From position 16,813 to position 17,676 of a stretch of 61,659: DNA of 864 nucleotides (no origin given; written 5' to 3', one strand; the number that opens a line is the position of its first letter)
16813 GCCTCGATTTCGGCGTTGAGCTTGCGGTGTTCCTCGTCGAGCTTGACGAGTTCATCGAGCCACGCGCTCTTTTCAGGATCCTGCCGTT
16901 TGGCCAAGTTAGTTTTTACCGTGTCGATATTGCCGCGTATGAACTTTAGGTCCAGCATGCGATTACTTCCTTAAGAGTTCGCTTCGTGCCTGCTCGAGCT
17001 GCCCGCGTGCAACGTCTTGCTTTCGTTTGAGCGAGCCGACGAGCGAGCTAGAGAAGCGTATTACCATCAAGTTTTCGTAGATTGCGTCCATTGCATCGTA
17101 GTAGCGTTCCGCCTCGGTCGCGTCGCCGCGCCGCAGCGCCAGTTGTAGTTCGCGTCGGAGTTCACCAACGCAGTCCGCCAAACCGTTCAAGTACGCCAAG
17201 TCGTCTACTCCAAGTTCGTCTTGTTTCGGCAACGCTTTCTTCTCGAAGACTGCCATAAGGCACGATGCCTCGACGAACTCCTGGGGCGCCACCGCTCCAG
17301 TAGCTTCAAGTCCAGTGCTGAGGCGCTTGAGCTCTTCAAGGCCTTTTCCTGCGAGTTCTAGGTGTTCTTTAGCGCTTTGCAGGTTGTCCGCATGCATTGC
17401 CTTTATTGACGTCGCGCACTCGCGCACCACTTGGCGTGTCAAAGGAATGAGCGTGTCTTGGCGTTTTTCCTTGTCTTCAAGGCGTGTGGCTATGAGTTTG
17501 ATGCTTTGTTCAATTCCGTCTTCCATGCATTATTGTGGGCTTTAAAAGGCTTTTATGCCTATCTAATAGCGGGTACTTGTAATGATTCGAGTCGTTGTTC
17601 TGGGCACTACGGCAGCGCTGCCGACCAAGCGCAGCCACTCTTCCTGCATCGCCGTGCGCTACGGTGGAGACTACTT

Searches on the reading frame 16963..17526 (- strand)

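Call 19: search_protein_families(library=pfam, proteins=[window:16963-17526:-], max_evalue=0.00001)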
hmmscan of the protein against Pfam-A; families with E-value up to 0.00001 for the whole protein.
window:16963-17526:- (187 aa): 0 families

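Call 81: search_protein_families(library=pfam, proteins=[window:16963-17526:-], max_evalue=0.01)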
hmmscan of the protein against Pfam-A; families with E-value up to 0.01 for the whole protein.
window:16963-17526:- (187 aa): 1 family
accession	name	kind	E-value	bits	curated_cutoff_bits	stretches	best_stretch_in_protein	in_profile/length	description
PF01997.21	Translin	-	2.4e-05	24.8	25.9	1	82-178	90-192/205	Translin family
